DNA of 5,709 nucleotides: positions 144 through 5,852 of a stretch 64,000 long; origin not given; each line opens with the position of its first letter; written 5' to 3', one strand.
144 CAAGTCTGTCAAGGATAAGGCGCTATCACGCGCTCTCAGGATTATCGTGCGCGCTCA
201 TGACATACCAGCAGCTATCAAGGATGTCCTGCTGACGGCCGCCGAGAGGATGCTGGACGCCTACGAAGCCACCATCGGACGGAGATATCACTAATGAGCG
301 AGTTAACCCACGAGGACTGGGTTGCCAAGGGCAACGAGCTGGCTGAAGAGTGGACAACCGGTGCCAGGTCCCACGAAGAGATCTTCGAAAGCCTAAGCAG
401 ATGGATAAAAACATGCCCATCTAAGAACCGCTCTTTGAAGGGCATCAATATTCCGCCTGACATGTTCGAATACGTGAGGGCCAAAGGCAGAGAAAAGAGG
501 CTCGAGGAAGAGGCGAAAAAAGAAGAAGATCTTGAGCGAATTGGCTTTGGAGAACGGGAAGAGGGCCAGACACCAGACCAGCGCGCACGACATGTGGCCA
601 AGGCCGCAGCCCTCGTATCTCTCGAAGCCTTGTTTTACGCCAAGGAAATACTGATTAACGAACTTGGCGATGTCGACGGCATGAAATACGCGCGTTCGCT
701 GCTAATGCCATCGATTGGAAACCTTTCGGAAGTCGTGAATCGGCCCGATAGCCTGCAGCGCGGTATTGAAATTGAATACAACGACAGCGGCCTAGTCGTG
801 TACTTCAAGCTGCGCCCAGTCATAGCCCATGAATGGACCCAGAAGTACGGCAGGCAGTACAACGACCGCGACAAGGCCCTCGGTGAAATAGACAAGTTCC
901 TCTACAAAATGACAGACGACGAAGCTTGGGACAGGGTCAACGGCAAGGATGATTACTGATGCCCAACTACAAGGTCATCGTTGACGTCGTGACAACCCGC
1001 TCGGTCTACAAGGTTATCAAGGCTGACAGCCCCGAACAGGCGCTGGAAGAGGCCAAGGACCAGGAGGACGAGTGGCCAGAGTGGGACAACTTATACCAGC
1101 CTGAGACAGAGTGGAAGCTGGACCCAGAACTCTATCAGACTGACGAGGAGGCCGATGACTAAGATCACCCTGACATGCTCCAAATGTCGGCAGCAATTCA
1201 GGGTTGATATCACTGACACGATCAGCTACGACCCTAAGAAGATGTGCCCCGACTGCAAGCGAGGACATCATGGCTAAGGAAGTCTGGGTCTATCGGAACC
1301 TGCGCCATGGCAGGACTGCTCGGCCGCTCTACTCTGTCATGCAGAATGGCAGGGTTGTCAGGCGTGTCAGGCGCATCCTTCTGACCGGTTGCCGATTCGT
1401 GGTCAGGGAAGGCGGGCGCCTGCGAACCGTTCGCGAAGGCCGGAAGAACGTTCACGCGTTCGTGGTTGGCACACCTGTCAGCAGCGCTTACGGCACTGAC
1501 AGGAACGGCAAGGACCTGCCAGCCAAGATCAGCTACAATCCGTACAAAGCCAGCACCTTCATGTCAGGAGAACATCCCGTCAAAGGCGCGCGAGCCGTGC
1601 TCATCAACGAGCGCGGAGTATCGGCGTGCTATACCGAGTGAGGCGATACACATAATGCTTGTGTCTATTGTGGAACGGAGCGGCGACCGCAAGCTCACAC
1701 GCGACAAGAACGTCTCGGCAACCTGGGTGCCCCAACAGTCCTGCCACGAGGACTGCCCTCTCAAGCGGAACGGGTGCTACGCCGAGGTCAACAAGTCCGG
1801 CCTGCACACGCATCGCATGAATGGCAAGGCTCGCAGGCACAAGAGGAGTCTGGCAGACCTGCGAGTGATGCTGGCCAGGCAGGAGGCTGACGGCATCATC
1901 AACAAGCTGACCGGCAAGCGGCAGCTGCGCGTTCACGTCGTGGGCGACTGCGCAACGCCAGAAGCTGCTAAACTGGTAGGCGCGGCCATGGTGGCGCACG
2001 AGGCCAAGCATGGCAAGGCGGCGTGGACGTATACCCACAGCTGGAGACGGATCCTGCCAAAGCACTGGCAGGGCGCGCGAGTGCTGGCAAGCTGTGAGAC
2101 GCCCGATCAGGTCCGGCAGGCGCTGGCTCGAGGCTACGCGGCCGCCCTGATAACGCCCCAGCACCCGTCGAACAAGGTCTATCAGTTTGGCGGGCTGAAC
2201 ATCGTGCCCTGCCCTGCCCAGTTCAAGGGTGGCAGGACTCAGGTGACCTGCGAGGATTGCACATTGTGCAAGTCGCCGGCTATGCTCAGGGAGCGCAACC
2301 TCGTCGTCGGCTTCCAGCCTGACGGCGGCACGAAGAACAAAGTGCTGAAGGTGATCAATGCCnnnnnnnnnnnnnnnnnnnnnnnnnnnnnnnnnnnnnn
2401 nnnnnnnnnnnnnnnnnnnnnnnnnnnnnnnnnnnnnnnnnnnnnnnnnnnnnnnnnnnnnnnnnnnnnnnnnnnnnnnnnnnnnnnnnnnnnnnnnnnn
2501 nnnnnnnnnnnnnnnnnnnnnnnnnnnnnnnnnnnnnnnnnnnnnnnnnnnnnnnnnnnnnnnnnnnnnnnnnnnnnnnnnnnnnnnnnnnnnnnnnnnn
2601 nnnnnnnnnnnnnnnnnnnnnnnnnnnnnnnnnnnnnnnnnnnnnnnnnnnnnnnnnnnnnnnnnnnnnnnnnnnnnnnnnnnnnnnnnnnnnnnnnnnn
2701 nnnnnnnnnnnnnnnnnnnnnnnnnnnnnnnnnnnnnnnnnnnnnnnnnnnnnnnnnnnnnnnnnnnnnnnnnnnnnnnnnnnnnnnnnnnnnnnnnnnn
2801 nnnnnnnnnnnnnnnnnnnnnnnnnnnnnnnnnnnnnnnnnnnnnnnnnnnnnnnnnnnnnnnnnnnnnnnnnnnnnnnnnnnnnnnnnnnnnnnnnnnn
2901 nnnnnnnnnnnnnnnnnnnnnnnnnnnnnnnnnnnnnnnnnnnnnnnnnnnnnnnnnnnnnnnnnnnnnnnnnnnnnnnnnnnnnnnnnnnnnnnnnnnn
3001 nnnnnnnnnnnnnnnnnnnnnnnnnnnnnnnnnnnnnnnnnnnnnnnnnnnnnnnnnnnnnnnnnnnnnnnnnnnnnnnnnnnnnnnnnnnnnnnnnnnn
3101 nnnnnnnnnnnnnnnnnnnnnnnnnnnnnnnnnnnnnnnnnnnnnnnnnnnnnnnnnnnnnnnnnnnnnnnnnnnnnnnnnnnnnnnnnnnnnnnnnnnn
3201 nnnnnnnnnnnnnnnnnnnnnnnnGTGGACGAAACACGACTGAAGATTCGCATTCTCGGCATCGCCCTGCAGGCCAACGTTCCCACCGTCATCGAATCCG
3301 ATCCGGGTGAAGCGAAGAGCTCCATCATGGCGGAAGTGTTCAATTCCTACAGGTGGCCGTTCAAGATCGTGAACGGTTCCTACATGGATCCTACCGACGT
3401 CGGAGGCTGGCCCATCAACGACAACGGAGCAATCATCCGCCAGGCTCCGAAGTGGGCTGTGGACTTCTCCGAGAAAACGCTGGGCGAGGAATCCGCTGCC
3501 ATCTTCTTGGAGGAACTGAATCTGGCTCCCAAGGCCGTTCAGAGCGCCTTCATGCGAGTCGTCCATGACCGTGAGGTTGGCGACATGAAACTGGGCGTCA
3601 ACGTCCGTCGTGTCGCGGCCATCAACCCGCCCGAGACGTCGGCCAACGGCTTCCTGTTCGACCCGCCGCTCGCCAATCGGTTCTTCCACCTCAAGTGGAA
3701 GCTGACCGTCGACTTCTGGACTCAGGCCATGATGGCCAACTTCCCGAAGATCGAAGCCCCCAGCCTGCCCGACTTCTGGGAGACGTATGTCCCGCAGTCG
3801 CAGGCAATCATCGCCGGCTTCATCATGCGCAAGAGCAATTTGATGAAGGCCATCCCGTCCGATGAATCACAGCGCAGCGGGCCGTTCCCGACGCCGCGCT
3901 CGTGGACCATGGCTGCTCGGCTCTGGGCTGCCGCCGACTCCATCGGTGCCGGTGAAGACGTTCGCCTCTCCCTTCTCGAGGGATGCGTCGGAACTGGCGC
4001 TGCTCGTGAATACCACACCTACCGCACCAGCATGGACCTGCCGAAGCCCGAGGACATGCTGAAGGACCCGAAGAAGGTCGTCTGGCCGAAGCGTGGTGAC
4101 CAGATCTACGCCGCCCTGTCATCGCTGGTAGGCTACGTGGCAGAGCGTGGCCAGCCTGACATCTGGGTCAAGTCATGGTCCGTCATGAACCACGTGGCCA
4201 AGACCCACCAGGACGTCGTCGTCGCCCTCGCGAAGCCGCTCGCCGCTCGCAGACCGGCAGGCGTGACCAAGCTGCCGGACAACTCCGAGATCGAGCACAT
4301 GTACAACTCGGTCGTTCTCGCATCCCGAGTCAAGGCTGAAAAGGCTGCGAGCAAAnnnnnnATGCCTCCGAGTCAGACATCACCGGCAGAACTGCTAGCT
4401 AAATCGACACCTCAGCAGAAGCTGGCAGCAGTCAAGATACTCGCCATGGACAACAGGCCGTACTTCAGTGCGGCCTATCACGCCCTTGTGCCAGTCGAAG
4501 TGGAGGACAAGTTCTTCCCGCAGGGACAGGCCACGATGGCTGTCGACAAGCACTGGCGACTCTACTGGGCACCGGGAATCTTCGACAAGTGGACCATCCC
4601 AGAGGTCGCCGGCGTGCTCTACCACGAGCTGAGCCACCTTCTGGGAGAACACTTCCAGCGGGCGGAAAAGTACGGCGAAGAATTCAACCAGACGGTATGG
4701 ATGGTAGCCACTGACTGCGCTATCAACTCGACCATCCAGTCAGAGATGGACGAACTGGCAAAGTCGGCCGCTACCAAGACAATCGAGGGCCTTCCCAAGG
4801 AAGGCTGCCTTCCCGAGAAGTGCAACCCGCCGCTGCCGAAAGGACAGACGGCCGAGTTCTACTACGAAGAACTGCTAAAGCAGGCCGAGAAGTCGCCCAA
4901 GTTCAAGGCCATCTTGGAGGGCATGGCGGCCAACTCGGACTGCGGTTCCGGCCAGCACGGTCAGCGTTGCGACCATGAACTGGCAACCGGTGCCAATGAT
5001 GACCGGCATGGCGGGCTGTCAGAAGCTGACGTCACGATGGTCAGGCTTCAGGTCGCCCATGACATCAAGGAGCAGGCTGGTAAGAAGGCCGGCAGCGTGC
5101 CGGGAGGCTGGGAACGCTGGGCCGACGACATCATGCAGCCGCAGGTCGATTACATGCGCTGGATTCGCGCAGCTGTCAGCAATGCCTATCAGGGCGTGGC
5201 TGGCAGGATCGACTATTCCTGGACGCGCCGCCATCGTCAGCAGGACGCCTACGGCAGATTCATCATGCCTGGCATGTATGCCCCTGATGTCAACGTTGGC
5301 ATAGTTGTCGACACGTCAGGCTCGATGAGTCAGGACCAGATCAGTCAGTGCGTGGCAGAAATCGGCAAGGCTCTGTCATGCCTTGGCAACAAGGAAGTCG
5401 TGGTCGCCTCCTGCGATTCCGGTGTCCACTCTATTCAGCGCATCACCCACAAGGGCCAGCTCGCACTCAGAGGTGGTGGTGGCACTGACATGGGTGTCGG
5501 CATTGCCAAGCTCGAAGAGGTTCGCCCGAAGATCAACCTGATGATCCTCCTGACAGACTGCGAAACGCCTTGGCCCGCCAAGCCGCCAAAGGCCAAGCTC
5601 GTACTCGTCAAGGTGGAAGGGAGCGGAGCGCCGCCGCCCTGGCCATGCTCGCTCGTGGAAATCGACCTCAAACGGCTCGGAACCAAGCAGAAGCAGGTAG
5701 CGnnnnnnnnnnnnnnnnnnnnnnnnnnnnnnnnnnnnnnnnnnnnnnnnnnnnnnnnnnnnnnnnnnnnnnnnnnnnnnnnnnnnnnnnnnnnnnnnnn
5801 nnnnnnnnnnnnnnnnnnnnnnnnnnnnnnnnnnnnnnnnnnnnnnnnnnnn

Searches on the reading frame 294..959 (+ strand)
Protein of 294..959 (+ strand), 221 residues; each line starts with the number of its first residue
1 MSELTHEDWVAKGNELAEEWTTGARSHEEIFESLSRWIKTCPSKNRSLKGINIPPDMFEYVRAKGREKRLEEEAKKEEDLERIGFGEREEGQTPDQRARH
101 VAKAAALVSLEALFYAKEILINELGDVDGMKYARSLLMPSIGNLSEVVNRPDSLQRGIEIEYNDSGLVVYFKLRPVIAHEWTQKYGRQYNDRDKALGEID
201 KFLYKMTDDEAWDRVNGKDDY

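Call 69: search_protein_families(library=phrogs, proteins=[window:294-956:+], max_evalue=0.0001)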
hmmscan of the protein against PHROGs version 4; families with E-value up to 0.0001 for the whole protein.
window:294-956:+ (221 aa): 0 families

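Call 71: find_encoding_contigs(protein=window:294-959:+, flank=10000, max_places=2)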
Protein window:294-959:+ (221 aa): 5 contigs read that carry it; 2 places shown.
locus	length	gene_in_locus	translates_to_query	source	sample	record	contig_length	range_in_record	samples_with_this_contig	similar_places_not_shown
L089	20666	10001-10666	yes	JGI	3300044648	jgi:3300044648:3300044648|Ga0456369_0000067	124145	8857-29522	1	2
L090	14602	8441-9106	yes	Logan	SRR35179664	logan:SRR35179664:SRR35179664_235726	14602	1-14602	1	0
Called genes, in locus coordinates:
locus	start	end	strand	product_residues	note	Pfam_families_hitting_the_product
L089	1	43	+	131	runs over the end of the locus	PF26948:DUF8296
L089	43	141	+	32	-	-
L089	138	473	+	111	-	-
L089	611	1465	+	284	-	-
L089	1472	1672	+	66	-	PF15777:Anti-TRAP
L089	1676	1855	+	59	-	-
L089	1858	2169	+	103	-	-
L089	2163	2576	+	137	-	-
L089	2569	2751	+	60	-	-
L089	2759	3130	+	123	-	-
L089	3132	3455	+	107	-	-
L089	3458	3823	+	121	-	-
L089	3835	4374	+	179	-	-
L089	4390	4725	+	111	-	-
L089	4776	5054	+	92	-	-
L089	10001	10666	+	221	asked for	-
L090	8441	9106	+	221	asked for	-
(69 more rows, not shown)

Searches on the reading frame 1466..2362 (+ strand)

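Call 69: search_protein_families(library=phrogs, proteins=[window:1466-2362:+], max_evalue=0.0001)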
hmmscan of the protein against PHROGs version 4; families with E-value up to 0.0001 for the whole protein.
window:1466-2362:+ (299 aa): 1 family
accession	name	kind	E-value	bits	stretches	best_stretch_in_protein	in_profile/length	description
phrog_2554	-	unknown function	2.4e-14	54.2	1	92-296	348-522/529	-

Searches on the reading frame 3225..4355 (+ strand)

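Call 69: search_protein_families(library=phrogs, proteins=[window:3225-4355:+], max_evalue=0.0001)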
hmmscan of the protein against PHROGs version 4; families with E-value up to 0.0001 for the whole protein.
window:3225-4355:+ (377 aa): 2 families
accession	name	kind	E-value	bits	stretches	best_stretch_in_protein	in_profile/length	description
phrog_1297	-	other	1.1e-45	157.2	1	10-354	17-343/356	ATPase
phrog_16335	-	other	6.4e-10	39.7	1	14-170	22-179/267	ATPase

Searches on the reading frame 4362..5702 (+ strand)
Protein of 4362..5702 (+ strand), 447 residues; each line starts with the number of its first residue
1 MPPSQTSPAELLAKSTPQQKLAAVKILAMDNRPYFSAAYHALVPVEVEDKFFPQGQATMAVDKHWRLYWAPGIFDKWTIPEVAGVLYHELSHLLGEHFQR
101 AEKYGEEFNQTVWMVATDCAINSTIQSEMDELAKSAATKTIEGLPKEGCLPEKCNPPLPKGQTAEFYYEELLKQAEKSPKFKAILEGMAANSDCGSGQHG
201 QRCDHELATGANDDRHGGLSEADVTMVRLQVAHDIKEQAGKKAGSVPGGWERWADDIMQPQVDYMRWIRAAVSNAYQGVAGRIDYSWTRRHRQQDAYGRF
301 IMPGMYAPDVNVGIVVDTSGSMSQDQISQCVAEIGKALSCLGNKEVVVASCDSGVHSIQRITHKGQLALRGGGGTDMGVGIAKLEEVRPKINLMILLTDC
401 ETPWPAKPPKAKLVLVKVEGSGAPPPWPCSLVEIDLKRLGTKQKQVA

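Call 69: search_protein_families(library=phrogs, proteins=[window:4362-5702:+], max_evalue=0.0001)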
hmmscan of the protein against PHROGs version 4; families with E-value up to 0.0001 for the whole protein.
window:4362-5702:+ (447 aa): 1 family
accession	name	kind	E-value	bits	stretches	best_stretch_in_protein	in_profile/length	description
phrog_1314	-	DNA, RNA and nucleotide metabolism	6e-48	164.9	1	18-426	12-383/394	HNH endonuclease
